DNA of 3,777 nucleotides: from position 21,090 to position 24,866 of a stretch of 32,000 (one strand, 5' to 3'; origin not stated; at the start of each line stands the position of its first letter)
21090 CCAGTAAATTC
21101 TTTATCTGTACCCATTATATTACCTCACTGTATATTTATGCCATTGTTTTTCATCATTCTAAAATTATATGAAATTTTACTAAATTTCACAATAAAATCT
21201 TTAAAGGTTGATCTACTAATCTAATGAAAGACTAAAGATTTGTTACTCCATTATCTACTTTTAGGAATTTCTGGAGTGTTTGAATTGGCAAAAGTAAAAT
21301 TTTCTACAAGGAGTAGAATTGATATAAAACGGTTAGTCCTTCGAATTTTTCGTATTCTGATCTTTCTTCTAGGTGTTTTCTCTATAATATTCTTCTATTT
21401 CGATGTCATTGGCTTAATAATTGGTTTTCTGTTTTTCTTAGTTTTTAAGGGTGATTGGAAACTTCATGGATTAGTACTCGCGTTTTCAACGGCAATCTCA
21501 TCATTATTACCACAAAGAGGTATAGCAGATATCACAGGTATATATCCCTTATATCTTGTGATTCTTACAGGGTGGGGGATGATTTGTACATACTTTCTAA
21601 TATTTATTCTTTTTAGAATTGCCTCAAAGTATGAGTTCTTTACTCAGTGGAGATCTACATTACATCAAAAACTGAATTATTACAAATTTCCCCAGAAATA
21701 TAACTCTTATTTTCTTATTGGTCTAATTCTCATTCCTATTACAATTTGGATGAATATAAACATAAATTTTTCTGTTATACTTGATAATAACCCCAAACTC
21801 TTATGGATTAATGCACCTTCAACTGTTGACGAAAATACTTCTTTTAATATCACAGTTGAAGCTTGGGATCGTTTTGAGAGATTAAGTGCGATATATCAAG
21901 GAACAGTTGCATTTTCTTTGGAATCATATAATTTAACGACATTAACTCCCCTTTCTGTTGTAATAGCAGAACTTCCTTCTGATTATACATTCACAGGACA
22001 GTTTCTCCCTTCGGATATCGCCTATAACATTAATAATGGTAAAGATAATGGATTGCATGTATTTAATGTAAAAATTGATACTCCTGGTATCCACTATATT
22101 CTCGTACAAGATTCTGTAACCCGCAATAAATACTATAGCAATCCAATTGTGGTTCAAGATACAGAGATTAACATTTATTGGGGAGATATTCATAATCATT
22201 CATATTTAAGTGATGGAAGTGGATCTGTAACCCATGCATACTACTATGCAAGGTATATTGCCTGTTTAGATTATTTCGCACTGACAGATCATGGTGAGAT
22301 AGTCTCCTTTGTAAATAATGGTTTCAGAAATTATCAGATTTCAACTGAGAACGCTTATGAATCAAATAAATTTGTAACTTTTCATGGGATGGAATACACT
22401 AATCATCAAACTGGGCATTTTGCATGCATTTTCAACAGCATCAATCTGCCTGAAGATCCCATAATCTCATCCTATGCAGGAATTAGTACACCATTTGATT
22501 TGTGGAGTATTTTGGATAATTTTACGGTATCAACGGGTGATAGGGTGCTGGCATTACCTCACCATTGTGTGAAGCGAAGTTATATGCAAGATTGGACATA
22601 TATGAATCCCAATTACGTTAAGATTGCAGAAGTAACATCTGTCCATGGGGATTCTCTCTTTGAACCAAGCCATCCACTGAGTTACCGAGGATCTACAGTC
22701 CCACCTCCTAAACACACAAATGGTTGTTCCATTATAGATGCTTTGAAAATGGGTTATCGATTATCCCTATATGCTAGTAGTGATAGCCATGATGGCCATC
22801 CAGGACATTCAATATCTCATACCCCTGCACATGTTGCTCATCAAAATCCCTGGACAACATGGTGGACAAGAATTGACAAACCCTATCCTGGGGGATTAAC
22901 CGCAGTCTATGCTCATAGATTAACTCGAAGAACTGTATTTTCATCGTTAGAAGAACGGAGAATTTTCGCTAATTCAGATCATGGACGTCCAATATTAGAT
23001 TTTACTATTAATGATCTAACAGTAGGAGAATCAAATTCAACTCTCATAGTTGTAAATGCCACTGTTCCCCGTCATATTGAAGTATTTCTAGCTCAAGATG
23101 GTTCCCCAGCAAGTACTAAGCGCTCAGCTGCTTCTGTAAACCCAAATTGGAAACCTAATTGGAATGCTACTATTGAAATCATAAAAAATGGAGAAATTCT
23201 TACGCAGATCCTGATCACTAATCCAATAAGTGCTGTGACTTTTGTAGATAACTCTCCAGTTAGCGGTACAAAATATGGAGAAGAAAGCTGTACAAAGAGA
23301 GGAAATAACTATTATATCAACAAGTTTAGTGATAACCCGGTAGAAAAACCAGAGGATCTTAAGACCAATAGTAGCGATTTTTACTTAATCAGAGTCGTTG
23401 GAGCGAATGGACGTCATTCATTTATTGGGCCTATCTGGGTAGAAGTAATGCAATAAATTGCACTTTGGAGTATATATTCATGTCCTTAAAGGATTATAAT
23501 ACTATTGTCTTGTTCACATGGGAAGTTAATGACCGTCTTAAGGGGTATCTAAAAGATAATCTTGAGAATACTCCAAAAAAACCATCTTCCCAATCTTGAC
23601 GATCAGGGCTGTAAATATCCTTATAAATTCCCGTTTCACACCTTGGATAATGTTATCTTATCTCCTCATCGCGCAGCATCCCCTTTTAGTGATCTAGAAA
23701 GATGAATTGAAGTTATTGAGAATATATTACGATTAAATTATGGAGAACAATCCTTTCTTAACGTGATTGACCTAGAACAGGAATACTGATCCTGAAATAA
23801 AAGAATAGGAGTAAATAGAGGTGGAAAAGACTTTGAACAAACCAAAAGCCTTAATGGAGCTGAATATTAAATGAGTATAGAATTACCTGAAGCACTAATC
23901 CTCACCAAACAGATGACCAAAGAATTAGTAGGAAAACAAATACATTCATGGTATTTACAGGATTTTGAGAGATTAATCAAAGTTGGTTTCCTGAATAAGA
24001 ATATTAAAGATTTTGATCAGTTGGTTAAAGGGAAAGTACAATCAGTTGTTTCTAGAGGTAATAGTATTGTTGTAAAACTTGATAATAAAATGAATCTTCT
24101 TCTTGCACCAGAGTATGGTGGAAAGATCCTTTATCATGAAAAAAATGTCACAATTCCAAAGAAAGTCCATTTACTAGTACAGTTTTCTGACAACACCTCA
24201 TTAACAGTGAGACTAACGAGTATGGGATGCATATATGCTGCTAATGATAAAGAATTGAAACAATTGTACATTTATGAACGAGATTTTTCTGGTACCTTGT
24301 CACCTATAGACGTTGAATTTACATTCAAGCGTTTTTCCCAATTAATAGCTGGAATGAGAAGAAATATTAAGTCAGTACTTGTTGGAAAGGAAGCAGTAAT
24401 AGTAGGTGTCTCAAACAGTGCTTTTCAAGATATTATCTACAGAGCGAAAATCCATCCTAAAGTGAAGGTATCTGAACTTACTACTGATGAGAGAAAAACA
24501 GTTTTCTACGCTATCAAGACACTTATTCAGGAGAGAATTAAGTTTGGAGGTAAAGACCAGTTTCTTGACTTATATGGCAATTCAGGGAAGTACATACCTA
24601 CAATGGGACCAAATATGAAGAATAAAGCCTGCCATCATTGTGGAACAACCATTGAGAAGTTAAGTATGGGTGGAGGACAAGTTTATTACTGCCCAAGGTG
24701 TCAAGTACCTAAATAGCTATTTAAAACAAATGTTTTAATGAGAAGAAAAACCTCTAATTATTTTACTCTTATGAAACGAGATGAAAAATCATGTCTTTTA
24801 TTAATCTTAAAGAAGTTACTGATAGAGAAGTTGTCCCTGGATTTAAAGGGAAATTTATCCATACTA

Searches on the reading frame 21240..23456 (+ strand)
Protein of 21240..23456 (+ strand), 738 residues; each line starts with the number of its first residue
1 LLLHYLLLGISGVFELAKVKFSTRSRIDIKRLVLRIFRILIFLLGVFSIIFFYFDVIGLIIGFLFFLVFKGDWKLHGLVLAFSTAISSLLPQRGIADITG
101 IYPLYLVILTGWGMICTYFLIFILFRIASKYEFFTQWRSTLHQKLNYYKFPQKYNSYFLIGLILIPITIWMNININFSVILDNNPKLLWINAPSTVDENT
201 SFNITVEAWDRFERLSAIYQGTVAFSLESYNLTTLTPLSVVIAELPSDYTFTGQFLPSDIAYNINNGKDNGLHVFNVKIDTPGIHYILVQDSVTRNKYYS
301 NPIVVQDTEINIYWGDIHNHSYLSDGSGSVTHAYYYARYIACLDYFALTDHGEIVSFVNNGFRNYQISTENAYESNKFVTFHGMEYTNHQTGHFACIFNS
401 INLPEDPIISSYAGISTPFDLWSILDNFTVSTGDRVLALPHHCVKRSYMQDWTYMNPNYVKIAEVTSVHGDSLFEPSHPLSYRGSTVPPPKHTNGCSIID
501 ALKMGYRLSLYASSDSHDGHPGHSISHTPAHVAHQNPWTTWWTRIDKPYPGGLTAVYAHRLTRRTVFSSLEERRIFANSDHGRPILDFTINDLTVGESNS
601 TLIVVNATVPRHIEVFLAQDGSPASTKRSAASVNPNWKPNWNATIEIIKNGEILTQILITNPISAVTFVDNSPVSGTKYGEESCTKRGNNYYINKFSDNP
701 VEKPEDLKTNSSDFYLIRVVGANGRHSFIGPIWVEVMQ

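Call 12: search_protein_families(library=pfam, proteins=[window:21240-23456:+], max_evalue=0.001)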
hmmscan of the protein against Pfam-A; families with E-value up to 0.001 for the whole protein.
window:21240-23456:+ (738 aa): 1 family
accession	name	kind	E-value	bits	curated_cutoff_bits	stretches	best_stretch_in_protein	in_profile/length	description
PF12228.14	DUF3604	-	3e-11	42.9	20.4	1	359-442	134-221/591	Protein of unknown function (DUF3604)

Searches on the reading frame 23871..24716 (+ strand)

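Call 12: search_protein_families(library=pfam, proteins=[window:23871-24716:+], max_evalue=0.001)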
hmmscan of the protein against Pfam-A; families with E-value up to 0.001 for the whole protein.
window:23871-24716:+ (281 aa): 4 families
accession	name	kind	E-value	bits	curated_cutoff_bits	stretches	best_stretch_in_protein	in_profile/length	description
PF06831.19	H2TH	-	4.9e-10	39.7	34.7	1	145-227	5-86/93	Formamidopyrimidine-DNA glycosylase H2TH domain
PF06827.20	zf-FPG_IleRS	-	4e-07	30.2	21.3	1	253-278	3-28/30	Zinc finger found in FPG and IleRS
PF01149.29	Fapy_DNA_glyco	-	5e-07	30.8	25.5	1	4-112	3-107/117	Formamidopyrimidine-DNA glycosylase N-terminal domain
PF05833.16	NFACT_N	-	1.6e-05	24.3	31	0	152-221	176-242/456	NFACT N-terminal and middle domains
